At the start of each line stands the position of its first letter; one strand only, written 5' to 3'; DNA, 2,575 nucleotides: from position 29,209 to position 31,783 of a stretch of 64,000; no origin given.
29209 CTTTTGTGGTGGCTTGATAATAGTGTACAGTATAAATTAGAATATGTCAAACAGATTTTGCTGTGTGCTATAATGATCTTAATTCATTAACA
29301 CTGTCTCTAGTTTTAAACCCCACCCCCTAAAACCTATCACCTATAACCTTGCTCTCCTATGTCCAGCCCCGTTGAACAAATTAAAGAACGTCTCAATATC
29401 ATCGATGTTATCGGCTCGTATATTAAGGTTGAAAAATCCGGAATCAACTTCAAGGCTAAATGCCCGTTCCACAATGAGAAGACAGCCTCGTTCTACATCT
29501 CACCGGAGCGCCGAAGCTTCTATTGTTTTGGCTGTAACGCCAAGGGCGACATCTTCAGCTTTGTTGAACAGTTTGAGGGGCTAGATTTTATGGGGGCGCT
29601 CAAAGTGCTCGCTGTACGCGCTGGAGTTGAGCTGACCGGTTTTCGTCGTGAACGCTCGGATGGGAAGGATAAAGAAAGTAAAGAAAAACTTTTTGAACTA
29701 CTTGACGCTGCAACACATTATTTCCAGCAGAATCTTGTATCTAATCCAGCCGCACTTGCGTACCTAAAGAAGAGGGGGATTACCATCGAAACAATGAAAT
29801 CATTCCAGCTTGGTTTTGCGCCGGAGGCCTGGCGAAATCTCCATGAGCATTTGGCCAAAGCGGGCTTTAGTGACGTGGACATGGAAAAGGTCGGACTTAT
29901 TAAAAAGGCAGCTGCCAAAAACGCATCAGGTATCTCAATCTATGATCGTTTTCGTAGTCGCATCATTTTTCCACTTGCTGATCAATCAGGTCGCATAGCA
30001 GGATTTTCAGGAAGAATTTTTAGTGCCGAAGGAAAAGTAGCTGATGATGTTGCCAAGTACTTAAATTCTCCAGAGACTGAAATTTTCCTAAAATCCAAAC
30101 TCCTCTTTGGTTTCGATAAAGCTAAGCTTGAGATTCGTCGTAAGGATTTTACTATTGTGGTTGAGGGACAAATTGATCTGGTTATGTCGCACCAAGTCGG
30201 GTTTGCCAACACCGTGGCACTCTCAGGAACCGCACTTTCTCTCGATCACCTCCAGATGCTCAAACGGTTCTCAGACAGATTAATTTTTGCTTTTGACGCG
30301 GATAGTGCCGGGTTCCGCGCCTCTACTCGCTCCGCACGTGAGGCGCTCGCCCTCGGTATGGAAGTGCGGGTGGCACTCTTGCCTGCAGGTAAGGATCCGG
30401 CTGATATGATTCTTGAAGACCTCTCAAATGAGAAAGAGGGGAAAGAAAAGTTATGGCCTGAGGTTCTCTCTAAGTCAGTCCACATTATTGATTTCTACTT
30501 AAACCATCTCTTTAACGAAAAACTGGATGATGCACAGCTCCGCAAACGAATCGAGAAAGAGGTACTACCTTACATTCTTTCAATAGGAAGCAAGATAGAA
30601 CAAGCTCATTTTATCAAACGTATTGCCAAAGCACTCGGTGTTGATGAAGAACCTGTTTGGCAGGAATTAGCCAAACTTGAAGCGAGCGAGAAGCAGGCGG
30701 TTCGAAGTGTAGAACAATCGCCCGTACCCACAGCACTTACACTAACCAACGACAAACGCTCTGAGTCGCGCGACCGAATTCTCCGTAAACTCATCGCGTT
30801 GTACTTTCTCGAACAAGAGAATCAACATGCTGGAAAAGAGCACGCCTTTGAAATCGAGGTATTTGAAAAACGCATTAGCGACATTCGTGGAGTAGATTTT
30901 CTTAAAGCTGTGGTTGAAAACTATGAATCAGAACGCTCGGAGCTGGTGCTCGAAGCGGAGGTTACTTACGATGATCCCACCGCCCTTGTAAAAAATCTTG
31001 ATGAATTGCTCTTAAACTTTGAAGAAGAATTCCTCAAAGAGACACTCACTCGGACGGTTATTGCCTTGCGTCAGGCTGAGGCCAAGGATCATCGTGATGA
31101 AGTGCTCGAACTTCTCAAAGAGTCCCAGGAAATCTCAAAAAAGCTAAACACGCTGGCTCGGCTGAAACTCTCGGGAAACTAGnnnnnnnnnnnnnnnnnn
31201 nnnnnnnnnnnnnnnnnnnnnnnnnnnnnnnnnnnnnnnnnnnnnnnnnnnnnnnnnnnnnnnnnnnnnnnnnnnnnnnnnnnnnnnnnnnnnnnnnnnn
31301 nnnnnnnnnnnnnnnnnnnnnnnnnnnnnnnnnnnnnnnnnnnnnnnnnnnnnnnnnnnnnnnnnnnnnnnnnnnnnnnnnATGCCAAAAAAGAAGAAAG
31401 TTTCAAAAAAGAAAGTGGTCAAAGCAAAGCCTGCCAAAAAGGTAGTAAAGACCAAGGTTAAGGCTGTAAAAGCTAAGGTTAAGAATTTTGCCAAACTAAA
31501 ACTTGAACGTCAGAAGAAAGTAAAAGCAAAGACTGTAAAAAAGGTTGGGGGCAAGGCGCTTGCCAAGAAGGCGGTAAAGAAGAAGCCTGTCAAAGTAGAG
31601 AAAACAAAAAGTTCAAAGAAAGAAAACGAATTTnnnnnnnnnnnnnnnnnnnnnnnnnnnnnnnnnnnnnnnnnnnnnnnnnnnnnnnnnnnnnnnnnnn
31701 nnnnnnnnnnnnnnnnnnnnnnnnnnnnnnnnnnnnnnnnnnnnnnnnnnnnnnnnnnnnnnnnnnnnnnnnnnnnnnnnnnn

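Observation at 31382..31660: Housekeeping sigma factor with a histone-H1-like N-terminal domain replacing region 1.1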

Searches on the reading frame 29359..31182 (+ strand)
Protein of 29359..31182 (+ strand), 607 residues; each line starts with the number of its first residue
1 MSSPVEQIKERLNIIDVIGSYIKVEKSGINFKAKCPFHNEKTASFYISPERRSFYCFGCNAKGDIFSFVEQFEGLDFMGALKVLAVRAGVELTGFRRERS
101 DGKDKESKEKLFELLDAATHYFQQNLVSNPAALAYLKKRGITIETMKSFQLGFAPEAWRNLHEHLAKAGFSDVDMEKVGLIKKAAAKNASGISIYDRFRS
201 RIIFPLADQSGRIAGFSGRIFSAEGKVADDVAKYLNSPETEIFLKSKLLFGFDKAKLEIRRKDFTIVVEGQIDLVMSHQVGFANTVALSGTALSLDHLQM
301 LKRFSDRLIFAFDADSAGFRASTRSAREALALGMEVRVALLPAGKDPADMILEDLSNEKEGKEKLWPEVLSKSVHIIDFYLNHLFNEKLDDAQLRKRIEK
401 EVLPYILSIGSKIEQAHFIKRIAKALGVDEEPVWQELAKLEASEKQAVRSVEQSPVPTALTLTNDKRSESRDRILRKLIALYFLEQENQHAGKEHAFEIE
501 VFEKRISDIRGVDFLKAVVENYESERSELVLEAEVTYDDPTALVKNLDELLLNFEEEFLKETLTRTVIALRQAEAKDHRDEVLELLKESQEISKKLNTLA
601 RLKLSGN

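Call 21: search_protein_families(library=pfam, proteins=[window:29359-31182:+], max_evalue=0.001)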
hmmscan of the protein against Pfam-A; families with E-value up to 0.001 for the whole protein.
window:29359-31182:+ (607 aa): 7 families
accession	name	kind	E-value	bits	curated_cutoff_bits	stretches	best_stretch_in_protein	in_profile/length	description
PF08275.17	DNAG_N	-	1.9e-38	131.9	26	1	121-256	1-128/128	DNA primase catalytic core, N-terminal domain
PF01807.25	Zn_ribbon_DnaG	-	3.6e-30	104.1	24.9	1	4-92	5-93/98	CHC2 zinc finger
PF13155.12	Toprim_2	-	2.9e-16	60.1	22.1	1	266-350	1-87/88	Toprim-like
PF13662.12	Toprim_4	-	2e-14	54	25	1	266-338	4-83/85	Toprim domain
PF01751.28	Toprim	-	4.3e-09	36.9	23.1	1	266-326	3-77/96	Toprim domain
PF10410.14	DnaB_bind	-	5.9e-06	26.9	20.6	1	378-431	2-56/56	DnaB-helicase binding domain of primase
PF13362.12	Toprim_3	-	5.1e-05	24.1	27.2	1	266-353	3-91/95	Toprim domain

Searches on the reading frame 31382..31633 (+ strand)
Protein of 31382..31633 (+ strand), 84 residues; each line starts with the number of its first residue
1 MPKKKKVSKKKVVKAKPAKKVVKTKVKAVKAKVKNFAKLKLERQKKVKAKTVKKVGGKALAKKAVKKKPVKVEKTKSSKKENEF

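Call 28: search_protein_families(library=pfam, proteins=[window:31382-31633:+], max_evalue=10)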
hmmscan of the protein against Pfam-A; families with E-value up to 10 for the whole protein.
seq(84 aa): 0 families

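Call 50: search_solved_structures(query=window:31382-31633:+, max_evalue=10, show_alignments=3)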
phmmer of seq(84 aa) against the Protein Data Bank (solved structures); distinct sequences matched with E-value up to 10: 1.
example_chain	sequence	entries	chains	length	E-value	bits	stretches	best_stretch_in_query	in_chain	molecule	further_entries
7pwg_d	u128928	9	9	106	0.19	15.9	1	9-40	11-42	Ribosomal protein L31B | 60S ribosomal protein eL31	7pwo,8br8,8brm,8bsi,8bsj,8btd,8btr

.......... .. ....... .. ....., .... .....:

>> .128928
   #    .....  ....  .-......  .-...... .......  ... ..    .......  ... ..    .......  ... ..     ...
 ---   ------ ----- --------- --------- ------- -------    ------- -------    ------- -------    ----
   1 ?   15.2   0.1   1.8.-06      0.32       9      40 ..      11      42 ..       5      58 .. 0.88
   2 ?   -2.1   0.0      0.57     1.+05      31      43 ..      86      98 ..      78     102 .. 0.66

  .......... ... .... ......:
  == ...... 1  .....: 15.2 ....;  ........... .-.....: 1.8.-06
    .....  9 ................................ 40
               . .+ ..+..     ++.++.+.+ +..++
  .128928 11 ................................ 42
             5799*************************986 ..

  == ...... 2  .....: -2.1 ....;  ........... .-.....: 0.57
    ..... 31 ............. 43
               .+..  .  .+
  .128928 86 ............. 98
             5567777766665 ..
